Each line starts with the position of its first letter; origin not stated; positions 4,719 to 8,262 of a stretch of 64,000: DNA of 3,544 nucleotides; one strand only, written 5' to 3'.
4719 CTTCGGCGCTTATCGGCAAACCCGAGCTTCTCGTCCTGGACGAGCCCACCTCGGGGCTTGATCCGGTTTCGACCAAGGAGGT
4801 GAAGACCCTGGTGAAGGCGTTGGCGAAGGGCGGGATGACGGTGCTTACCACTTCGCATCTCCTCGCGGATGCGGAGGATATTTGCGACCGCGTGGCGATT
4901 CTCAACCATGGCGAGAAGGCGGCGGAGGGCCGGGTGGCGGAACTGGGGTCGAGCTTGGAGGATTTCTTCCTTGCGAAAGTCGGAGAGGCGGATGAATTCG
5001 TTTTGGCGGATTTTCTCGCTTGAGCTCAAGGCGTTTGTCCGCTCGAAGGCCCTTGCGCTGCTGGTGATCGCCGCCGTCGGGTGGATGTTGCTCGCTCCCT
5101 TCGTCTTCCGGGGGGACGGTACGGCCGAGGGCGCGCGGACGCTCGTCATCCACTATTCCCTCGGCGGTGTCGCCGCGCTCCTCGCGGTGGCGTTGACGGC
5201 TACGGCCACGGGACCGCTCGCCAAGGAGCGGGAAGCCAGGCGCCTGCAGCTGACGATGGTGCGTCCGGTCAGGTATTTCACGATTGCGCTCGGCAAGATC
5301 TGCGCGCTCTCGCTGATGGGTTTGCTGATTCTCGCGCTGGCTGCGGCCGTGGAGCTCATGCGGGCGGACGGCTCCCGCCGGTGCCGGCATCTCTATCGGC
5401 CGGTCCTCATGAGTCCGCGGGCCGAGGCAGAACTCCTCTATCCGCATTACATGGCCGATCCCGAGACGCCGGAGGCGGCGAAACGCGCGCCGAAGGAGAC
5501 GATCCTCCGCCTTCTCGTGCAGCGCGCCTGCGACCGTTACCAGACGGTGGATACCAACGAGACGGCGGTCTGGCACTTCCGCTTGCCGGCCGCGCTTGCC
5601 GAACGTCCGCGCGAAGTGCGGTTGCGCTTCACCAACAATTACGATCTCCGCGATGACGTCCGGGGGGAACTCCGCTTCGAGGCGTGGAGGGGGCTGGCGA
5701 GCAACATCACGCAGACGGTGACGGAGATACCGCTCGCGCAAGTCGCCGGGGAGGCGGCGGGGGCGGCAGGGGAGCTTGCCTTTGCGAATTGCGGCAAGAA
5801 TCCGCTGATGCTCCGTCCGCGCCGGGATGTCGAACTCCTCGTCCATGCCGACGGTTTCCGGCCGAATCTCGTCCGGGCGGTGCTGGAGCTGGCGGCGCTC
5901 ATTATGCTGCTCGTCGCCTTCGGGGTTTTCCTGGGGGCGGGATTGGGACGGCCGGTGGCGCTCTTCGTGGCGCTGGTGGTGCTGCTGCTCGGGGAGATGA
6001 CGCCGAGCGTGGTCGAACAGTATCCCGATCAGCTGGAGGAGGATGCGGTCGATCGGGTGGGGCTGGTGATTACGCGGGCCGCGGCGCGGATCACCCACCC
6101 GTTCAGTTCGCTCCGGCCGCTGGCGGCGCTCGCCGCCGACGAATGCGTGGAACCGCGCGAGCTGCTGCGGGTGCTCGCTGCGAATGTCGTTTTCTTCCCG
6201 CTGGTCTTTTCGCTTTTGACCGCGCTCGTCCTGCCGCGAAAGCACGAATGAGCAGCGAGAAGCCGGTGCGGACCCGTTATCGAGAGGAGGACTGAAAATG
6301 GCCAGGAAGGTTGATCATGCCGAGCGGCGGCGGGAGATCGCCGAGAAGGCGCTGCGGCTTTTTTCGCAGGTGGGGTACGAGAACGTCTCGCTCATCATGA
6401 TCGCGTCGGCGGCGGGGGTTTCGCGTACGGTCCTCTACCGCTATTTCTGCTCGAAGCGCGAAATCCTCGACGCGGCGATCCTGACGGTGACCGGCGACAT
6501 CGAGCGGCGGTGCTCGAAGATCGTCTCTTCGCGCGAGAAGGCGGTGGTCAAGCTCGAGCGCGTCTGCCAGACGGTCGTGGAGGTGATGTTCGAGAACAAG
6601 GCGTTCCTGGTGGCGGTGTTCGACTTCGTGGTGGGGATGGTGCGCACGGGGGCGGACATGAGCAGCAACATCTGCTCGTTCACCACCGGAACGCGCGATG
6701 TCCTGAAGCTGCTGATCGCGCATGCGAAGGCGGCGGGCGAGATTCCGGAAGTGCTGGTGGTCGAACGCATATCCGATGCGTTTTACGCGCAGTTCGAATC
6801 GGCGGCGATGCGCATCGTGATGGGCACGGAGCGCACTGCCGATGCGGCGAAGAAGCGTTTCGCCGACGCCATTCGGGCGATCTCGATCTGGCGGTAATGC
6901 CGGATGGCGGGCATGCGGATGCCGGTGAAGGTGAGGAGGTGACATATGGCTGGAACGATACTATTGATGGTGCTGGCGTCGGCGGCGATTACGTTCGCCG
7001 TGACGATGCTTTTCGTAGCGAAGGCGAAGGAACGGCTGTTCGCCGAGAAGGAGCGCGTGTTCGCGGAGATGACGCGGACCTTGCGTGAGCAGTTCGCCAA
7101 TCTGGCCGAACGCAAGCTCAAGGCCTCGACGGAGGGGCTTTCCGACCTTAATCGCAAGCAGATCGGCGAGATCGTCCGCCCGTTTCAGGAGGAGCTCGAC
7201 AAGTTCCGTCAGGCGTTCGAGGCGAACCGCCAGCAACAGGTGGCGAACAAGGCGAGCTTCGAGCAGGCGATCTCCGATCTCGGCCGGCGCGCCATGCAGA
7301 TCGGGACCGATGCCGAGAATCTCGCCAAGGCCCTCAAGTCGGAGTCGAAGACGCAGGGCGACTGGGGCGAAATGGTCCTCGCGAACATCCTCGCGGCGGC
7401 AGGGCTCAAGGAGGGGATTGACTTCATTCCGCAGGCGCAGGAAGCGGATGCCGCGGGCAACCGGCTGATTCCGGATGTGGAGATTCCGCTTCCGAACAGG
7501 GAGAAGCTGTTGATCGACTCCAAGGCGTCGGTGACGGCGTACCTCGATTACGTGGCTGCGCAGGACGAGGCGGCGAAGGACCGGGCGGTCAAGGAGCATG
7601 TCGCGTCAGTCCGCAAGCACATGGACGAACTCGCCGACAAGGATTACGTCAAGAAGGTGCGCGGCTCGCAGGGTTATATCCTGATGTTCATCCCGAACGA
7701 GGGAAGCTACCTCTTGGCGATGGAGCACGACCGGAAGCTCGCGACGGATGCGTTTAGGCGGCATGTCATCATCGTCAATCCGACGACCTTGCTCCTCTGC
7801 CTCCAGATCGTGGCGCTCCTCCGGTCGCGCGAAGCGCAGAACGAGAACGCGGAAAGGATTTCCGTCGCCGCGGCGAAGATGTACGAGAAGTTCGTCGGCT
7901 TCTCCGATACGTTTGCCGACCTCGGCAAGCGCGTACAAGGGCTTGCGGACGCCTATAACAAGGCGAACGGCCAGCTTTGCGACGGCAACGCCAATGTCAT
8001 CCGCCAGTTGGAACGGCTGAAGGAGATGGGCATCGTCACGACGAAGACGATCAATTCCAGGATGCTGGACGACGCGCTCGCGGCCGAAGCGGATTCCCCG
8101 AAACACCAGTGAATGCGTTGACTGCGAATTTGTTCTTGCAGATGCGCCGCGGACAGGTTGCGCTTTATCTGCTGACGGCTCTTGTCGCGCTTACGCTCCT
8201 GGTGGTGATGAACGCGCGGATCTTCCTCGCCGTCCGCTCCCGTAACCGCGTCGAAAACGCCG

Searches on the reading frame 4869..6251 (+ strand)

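Call 46: search_protein_families(library=pfam, proteins=[window:4869-6251:+], max_evalue=0.001)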
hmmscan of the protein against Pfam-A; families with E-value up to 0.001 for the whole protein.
window:4869-6251:+ (460 aa): 1 family
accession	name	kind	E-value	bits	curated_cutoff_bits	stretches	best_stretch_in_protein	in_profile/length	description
PF12730.13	ABC2_membrane_4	-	0.00051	20.5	27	1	51-161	4-116/179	ABC-2 family transporter protein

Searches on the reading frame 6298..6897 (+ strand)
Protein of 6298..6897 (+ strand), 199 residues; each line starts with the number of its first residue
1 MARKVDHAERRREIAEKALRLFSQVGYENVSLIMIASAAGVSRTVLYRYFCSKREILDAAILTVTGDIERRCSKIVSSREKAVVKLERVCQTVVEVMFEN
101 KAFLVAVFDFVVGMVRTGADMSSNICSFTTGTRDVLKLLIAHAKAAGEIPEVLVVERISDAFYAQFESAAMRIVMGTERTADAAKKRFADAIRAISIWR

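Call 46: search_protein_families(library=pfam, proteins=[window:6298-6897:+], max_evalue=0.001)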
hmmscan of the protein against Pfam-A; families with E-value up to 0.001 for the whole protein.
window:6298-6897:+ (199 aa): 1 family
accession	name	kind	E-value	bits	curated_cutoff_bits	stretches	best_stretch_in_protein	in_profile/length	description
PF00440.29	TetR_N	-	1.5e-14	53.9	24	1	15-60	2-47/47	Bacterial regulatory proteins, tetR family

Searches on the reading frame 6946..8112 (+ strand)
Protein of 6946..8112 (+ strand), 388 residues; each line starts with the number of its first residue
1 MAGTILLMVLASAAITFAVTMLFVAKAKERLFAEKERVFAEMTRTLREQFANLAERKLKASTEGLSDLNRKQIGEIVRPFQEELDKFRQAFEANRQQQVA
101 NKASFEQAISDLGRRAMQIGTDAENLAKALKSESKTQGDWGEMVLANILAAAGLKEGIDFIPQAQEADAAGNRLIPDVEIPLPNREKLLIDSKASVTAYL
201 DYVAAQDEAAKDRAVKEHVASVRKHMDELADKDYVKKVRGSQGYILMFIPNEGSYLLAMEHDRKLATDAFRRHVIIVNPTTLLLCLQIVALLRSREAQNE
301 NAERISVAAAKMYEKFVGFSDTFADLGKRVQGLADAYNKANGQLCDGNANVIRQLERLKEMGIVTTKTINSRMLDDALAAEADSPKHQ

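Call 46: search_protein_families(library=pfam, proteins=[window:6946-8112:+], max_evalue=0.001)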
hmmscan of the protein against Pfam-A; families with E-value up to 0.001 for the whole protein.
window:6946-8112:+ (388 aa): 1 family
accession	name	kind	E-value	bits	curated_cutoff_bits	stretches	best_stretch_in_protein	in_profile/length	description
PF02646.22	RmuC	-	1.2e-85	287.6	26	1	71-367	1-290/291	RmuC family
